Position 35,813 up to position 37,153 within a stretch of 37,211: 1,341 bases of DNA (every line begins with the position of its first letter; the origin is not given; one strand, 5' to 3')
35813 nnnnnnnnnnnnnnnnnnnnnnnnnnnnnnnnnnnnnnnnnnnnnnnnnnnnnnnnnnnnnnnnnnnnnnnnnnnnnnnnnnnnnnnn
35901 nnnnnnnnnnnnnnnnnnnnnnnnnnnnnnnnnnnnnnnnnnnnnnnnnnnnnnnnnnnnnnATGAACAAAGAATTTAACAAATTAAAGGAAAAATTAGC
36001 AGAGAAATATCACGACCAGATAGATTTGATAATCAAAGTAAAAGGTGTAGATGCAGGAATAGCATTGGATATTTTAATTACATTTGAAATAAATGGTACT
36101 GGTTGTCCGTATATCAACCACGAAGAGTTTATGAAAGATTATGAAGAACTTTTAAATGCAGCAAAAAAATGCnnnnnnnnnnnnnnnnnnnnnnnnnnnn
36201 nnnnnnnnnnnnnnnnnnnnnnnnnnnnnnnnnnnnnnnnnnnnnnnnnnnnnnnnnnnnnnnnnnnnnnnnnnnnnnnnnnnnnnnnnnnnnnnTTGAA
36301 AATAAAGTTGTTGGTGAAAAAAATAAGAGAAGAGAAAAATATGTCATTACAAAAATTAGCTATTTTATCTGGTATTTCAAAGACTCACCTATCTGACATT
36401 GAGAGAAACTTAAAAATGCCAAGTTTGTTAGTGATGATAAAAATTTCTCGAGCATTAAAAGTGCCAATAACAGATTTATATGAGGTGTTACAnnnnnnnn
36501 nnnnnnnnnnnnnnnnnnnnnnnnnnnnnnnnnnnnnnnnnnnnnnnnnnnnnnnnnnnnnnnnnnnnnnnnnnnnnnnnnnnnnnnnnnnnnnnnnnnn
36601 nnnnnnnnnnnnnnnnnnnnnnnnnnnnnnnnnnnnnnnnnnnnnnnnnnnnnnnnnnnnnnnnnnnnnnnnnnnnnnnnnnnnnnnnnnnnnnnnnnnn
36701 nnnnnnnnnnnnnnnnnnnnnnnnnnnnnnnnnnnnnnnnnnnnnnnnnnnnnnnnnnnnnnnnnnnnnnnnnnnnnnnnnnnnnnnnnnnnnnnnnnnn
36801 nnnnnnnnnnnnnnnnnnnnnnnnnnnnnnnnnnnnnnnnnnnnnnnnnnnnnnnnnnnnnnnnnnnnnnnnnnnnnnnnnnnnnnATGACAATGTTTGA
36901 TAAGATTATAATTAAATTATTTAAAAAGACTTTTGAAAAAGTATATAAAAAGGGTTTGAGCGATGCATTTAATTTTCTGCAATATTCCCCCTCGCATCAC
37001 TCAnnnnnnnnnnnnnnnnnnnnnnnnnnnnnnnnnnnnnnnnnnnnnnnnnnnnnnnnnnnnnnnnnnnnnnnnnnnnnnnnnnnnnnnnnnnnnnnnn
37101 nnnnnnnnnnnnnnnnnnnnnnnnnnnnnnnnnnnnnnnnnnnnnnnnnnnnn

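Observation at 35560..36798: Undescribed accessory cassette: two small basic ORFs, a 70-aa protein, then an XRE-HTH + Spo0E-like phosphatase. A prophage module that may gate host sporulation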

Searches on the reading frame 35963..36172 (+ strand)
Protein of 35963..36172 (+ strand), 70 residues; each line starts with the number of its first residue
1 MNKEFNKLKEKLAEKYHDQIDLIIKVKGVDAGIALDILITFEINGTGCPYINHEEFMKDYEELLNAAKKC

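Call 3: search_protein_families(library=pfam, max_evalue=1, proteins=[window:35963-36172:+])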
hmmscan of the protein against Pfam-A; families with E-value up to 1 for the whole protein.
window:35963-36172:+ (70 aa): 1 family
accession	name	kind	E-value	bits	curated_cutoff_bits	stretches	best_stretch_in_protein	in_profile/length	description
PF18929.5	DUF5678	-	0.1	12.9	23.2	0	3-26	23-46/49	Family of unknown function (DUF5678)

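Call 4: search_protein_families(library=phrogs, max_evalue=1, proteins=[window:35963-36172:+])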
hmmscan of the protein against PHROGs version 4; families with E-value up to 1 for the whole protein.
window:35963-36172:+ (70 aa): 1 family
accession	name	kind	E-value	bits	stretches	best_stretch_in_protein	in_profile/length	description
phrog_14420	-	unknown function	0.032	14.9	1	15-48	66-99/185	-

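Call 44: find_homologous_proteins(query=window:35963-36172:+)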
Query window:35963-36172:+ (70 aa): 4 proteins with E <= 0.001 among 4 candidates.
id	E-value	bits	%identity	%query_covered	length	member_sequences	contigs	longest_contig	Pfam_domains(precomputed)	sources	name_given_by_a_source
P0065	1.0e-38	147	97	100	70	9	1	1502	-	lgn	-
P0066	2.9e-24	102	75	97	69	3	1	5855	-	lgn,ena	-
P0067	5.2e-20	88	64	100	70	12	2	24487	-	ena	-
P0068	3.4e-12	64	60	100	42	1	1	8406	-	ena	-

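Call 45: find_encoding_contigs(protein=P0067, flank=5000, max_places=3)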
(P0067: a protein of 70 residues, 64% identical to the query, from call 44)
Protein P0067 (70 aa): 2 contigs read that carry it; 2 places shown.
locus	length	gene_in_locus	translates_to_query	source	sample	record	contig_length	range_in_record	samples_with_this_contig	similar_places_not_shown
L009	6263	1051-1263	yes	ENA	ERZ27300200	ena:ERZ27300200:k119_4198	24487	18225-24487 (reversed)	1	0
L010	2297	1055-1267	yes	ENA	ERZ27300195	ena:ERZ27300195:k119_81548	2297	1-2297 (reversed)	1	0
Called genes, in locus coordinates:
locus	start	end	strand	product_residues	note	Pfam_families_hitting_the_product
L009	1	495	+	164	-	?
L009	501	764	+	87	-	PF19791:DUF6275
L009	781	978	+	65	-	PF24729:Acb2_Tad1_hairpin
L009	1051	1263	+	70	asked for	-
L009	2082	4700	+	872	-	PF02739:5_3_exonuc_N, PF01367:5_3_exonuc, PF22619:DNA_polI_exo1 (weak), PF00476:DNA_pol_A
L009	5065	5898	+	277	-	PF01501:Glyco_transf_8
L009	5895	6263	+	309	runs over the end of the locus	PF01501:Glyco_transf_8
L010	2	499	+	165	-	?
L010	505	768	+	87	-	PF19791:DUF6275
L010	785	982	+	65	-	PF24729:Acb2_Tad1_hairpin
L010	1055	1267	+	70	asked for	-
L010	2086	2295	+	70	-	?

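Call 46: find_encoding_contigs(protein=P0066, flank=5000, max_places=3)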
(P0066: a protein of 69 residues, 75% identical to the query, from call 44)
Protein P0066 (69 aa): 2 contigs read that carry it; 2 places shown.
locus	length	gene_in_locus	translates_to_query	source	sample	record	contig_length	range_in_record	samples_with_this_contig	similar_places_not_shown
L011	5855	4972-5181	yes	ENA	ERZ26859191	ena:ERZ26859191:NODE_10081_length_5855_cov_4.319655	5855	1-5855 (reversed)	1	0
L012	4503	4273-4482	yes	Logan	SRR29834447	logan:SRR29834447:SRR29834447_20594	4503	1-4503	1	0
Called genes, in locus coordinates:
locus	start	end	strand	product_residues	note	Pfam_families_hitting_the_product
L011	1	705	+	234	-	?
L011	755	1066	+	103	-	-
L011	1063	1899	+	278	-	PF01391:Collagen, PF24243:Phage_tail_C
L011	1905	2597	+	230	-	-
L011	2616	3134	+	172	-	PF02839:CBM_5_12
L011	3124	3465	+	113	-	-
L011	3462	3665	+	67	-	-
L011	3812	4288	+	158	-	PF00877:NLPC_P60 (weak)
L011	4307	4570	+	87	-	PF19791:DUF6275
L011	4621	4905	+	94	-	PF14359:DUF4406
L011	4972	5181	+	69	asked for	-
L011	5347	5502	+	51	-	PF01381:HTH_3, PF13443:HTH_26 (weak)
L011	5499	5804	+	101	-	PF09388:SpoOE-like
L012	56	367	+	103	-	-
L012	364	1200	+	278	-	PF01391:Collagen, PF24243:Phage_tail_C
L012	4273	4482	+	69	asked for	-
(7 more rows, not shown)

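Call 50: search_protein_families(library=ncbifam, max_evalue=0.01, proteins=[window:35963-36172:+])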
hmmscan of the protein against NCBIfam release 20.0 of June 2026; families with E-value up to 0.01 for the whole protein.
window:35963-36172:+ (70 aa): 0 families

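Call 51: search_protein_families(library=padloc, max_evalue=0.01, proteins=[window:35963-36172:+])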
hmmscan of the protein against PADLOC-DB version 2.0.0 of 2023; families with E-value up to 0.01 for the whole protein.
window:35963-36172:+ (70 aa): 0 families

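Call 87: predict_structure(alignment_id=A6)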
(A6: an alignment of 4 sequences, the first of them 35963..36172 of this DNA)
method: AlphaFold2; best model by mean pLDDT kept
length: 70 residues; sequences in the alignment: 4
mean_pLDDT: 85.4   pTM: 0.65
mean pLDDT of the five models: 85.4, 84.7, 83.7, 82.2, 81.7
residues with pLDDT >= 90: 13; 70-90: 53; 50-70: 4; < 50: 0
segments of 3 or more residues with pLDDT < 50: none
pLDDT, mean of each block of 10 residues (from residue 1): 83 88 91 87 76 88 84
secondary structure, 60 per line:
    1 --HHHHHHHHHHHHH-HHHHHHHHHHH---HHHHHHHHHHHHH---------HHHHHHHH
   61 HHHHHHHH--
elements in order: H3-15 H17-27 H31-43 H53-68

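Call 91: fold_search(model_id=the predicted structure, library=pdb)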
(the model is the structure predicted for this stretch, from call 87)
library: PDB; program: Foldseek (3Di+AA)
matches with E <= 10: 23; with E <= 0.001: 0
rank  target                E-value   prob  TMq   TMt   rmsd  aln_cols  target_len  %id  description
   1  7s01_d                3.6e+00  0.41  0.36  0.06   2.8        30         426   40  X-ray structure of the phage AR9 non-virion RNA polymerase holoenzyme in complex with a forked oligonucleotide contain (released 2022-07-06)
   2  3add_A                4.4e+00  0.06  0.29  0.11  10.6        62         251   16  Crystal structure of O-phosphoseryl-tRNA kinase complexed with selenocysteine tRNA and AMPPNP (crystal type 3) (released 2010-07-28)
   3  2ld3_MODEL_1_A        4.4e+00  0.06  0.29  0.25  11.2        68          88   18  Solution structure of myosin VI lever arm extension (released 2012-05-16)
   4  3c24_A                5.8e+00  0.03  0.27  0.09   9.5        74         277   23  Crystal structure of a putative oxidoreductase (YP_511008.1) from Jannaschia sp. CCS1 at 1.62 A resolution (released 2008-02-05)
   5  2j5p_MODEL_1_A        6.6e+00  0.10  0.40  0.40  11.0        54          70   17  E. coli FtsK gamma domain (released 2006-10-04)
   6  8y5l_NA               6.6e+00  0.04  0.29  0.06  12.8        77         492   19  E.coli transcription translation coupling complex in TTC-B state 1 (subclass1) containing mRNA with 30-mer spacer, Nu (released 2025-08-13)
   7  6rwl_C                7.0e+00  0.06  0.27  0.11  10.1        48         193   21  SIVrcm intasome (released 2020-02-05)
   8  1zke_B                7.0e+00  0.03  0.26  0.24   8.0        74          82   24  1.6 A Crystal Structure of a Protein HP1531 of Unknown Function from Helicobacter pylori (released 2005-06-28)
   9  2qtz                  7.5e+00  0.15  0.40  0.07   3.1        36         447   28  Crystal Structure of the NADP+-bound FAD-containing FNR-like Module of Human Methionine Synthase Reductase (released 2007-11-13)
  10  9d35_P                7.5e+00  0.03  0.27  0.25  11.1        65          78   17  Proteasome core particle assembly intermediate 5-alpha/3-beta/Ump1 purified from Saccharomyces cerevisiae. (released 2025-08-20)
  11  7s00_d                8.0e+00  0.10  0.38  0.07  10.4        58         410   26  X-ray structure of the phage AR9 non-virion RNA polymerase core (released 2022-07-06)
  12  2znz_C                8.5e+00  0.04  0.34  0.19  11.1        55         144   14  Crystal structure of FFRP (released 2009-03-17)
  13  8ctx_B                9.1e+00  0.07  0.43  0.35   6.4        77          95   13  Crystal structure of a K+ selective NaK mutant (NaK2K) -K+,Tl+ complex (released 2023-06-14)
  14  3k03_B                9.1e+00  0.05  0.36  0.28   7.8        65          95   17  Crystal Structure of CNG mimicking NaK mutant, NaK-DTPP, K+ complex (released 2011-01-12)
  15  6efv                  9.7e+00  0.14  0.39  0.06   3.0        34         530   18  The NADPH-dependent sulfite reductase flavoprotein adopts an extended conformation that is unique to this diflavin reduc (released 2019-02-27)
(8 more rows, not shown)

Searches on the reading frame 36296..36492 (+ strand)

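Call 3: search_protein_families(library=pfam, max_evalue=1, proteins=[window:36296-36492:+])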
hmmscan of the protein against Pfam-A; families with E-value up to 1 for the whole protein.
window:36296-36492:+ (65 aa): 7 families
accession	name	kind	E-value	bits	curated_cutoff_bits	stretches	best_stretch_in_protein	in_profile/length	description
PF01381.28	HTH_3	-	4.2e-15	56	23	1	7-61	1-55/55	Helix-turn-helix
PF12844.13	HTH_19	-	1.7e-09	37.9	30.2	1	7-62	4-59/64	Helix-turn-helix domain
PF13443.12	HTH_26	-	6e-08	33.3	22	1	8-63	3-59/63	Cro/C1-type HTH DNA-binding domain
PF13560.12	HTH_31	-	5.1e-05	23.9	27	1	8-58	7-58/64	Helix-turn-helix domain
PF13413.12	HTH_25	-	0.00094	19.4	24.6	1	8-38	3-33/62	Helix-turn-helix domain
PF01047.28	MarR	-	0.019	15.3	24.6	1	7-37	9-39/59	MarR family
PF05225.22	HTH_psq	-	0.042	14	20.4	1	7-32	9-33/45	helix-turn-helix, Psq domain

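Call 4: search_protein_families(library=phrogs, max_evalue=1, proteins=[window:36296-36492:+])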
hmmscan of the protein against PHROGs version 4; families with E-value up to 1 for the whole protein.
window:36296-36492:+ (65 aa): 23 families
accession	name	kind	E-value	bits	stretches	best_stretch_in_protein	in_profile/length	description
phrog_3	-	transcription regulation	8.1e-11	43.3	1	1-63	87-147/430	transcriptional repressor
phrog_8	-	transcription regulation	9.2e-11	42.8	1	1-61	75-135/346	transcriptional regulator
phrog_7241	-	transcription regulation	1.5e-09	38.9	1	7-62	66-121/122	transcriptional regulator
phrog_4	-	transcription regulation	3.7e-08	33.8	1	3-62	137-192/400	transcriptional repressor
phrog_1373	-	transcription regulation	3.5e-07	31.3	1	3-58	64-119/166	transcriptional regulator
phrog_5823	-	transcription regulation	3.6e-07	30.7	1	7-61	11-66/404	transcriptional regulator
phrog_2104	-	unknown function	4.1e-07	31.2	1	7-59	44-96/103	-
phrog_2439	-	transcription regulation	1.2e-06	28.7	1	8-61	13-66/367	transcriptional regulator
phrog_32768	-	unknown function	2.8e-06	27.3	1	4-64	11-72/446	-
phrog_2328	-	transcription regulation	2.5e-05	25.1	1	8-62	21-75/128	transcriptional repressor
phrog_2967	-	transcription regulation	5.8e-05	23.7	1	8-61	16-69/225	transcriptional regulator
phrog_21705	-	unknown function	0.00019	22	1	7-63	124-180/184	-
phrog_25914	-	DNA, RNA and nucleotide metabolism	0.00041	21.4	1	17-65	40-88/96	HTH DNA binding protein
phrog_4031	-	unknown function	0.00067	19.2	1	6-57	522-574/626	-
phrog_147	-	transcription regulation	0.027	15.8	1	3-51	5-54/100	transcriptional regulator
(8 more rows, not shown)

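Call 50: search_protein_families(library=ncbifam, max_evalue=0.01, proteins=[window:36296-36492:+])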
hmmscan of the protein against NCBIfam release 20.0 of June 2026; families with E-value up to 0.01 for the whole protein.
window:36296-36492:+ (65 aa): 12 families
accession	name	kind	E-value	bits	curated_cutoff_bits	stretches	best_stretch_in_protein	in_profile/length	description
NF010465.0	PRK13890.1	equivalog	6.2e-09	36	96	1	7-63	10-66/121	conjugal transfer protein TrbA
NF046032.1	TransRegSlrRBacil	equivalog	8.7e-09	35.6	250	1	7-63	6-63/149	HTH-type transcriptional regulator SlrR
NF006015.0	PRK08154.1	subfamily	9.4e-08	31.6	204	1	7-62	35-90/314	anaerobic benzoate catabolism transcriptional regulator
NF003162.0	PRK04140.1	equivalog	1.9e-07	30.4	263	1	7-64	131-188/317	transcriptional regulator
NF041951.1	phage_RstR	subfamily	2.7e-07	30.8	80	1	1-58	1-58/108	RstR family transcriptional repressor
TIGR00270.2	TIGR00270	equivalog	4.9e-05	23.2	110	1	6-60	79-133/159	multiprotein bridging factor aMBF1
TIGR03070.1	couple_hipB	subfamily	0.00086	19.2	71.65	1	4-54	4-54/58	type II toxin-antitoxin system Y4mF family antitoxin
NF007271.0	PRK09726.1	equivalog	0.0012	18.8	79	1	7-59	17-69/88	type II toxin-antitoxin system antitoxin HipB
NF041493.1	MobT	equivalog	0.0026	16.6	600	1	8-54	2-48/383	MobT family relaxase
NF007408.0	PRK09943.1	equivalog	0.0034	17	211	1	8-61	13-66/185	HTH-type transcriptional regulator PuuR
NF038139.1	Reg_Aceta_RamB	equivalog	0.0058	15.3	700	1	7-58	7-58/465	acetate metabolism transcriptional regulator RamB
NF038310.1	lysogeny_AimR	equivalog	0.0094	15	70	1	8-55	2-49/365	AimR family lysis-lysogeny pheromone receptor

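Call 51: search_protein_families(library=padloc, max_evalue=0.01, proteins=[window:36296-36492:+])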
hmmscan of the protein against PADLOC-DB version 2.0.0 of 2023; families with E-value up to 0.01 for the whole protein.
window:36296-36492:+ (65 aa): 16 families
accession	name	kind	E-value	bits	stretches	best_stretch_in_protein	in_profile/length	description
PDLC02926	HTH_VI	-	4.8e-14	50.4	1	4-61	3-60/92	-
PDLC03665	Control_protein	-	1.8e-09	35.7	1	7-63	13-70/77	control protein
PDLC04142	capH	-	2.9e-08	32.7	1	5-59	9-63/103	capH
PDLC03666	Control_protein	-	2.6e-07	29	1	7-63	11-67/77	control protein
PDLC03668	Control_protein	-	3.4e-07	28.7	1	2-56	8-62/79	control protein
PDLC03954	RmrA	-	3.9e-06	24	1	7-61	15-69/380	-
PDLC03664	Control_protein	-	1.1e-05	23.8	1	7-61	18-72/74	control protein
PDLC03671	Control_protein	-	8.3e-05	20.8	1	7-60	19-72/84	control protein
PDLC03944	RmrA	-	8.6e-05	19.8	1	8-60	12-64/384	-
PDLC03947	RmrA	-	0.0002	18.3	1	7-62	16-71/383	-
PDLC03951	RmrA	-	0.00025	18.1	1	8-60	14-66/400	-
PDLC03949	RmrA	-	0.00068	16.6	1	11-59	11-59/363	-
PDLC03952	RmrA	-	0.00082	16.3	1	8-59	28-79/395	-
PDLC03946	RmrA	-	0.0029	14.4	1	9-59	9-59/357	-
PDLC03667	Control_protein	-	0.0037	15.5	1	6-62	5-65/101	control protein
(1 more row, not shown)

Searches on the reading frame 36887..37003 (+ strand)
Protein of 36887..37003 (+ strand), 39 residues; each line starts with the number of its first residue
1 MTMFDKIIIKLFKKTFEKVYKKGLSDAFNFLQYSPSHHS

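Call 3: search_protein_families(library=pfam, max_evalue=1, proteins=[window:36887-37003:+])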
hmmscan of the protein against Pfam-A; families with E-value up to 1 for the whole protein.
window:36887-37003:+ (39 aa): 1 family
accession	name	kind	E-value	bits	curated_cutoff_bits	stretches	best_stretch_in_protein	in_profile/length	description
PF20329.3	DUF6624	-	0.03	14.3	27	1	5-37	49-81/173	Family of unknown function (DUF6624)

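Call 4: search_protein_families(library=phrogs, max_evalue=1, proteins=[window:36887-37003:+])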
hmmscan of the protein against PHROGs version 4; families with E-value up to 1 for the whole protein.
window:36887-37003:+ (39 aa): 1 family
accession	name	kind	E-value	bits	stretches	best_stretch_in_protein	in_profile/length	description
phrog_9890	-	unknown function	0.092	13.2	1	5-34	214-242/252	-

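Call 50: search_protein_families(library=ncbifam, max_evalue=0.01, proteins=[window:36887-37003:+])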
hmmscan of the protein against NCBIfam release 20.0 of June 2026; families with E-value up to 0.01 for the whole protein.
window:36887-37003:+ (39 aa): 0 families

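Call 51: search_protein_families(library=padloc, max_evalue=0.01, proteins=[window:36887-37003:+])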
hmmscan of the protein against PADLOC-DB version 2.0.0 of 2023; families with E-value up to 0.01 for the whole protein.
window:36887-37003:+ (39 aa): 0 families
